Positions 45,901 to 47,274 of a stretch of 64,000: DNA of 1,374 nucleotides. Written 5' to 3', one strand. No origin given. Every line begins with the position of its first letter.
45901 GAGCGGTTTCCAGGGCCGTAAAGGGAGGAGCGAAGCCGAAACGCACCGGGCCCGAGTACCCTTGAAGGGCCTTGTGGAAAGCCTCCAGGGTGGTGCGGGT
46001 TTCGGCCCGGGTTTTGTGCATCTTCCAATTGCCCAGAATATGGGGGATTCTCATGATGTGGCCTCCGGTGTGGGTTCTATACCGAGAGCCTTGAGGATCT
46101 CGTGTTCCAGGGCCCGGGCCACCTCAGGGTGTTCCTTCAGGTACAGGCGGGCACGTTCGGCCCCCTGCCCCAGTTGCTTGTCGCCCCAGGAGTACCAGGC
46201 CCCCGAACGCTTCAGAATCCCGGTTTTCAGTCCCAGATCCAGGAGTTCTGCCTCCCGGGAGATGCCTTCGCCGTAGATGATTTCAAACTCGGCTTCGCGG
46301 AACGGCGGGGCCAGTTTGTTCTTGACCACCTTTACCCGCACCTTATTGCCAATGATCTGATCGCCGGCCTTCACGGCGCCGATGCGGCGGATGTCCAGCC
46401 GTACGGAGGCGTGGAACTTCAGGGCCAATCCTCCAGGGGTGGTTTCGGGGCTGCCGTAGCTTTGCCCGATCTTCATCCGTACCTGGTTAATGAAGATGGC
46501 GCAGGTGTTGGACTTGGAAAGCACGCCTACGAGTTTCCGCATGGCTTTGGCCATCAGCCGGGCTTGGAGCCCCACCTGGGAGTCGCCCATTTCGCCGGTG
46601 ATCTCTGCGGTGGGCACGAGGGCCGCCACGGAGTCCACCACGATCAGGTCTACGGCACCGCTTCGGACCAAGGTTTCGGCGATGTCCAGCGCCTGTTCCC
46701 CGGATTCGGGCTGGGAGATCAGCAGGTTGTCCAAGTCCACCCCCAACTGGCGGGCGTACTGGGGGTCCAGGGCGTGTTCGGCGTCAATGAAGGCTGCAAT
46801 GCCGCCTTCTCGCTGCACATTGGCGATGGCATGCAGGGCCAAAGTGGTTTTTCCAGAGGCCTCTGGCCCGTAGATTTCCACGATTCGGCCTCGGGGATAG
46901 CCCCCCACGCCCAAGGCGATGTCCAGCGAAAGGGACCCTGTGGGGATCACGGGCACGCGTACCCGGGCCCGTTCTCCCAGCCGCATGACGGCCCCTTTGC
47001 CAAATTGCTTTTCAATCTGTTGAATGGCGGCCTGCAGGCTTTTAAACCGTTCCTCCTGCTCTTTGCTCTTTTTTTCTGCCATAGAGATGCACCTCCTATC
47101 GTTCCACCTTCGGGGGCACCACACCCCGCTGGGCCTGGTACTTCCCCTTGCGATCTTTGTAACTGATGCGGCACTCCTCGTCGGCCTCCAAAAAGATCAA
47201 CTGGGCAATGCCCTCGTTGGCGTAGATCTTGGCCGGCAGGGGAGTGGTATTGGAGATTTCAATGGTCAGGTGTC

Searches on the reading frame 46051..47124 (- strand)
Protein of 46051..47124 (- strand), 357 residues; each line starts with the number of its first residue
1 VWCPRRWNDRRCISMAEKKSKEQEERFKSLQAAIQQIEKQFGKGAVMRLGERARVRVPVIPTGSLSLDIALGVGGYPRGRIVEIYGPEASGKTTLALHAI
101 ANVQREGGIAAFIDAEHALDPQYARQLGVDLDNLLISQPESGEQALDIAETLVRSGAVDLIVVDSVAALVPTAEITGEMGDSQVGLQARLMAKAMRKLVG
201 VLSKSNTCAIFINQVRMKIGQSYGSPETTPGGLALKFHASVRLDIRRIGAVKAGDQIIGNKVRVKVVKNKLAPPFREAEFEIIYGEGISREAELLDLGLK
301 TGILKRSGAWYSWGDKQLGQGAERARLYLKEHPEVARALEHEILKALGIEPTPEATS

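Call 93: search_protein_families(library=pfam, proteins=[window:46051-47124:-], max_evalue=0.0001)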
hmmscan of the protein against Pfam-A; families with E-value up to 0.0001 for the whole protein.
window:46051-47124:- (357 aa): 7 families
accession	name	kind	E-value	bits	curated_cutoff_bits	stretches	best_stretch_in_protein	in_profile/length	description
PF00154.27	RecA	-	2.1e-137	457.2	27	1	28-289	1-262/262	recA bacterial DNA recombination protein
PF21096.2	RecA_C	-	5.8e-20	71.6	27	1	293-347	2-56/57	RecA C-terminal domain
PF08423.17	Rad51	-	4.4e-09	36.4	22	1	54-247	2-211/244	Rad51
PF06745.19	ATPase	-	5.2e-09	36.3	26.6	1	61-245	2-189/231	KaiC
PF13191.12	AAA_16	-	3.1e-05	25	32.6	1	77-213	22-139/167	AAA ATPase domain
PF13481.12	AAA_25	-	6.4e-05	23.1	27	0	76-169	30-155/195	AAA domain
PF01637.24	ATPase_2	-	9.2e-05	22.8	33.2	0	80-127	21-68/225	ATPase domain predominantly from Archaea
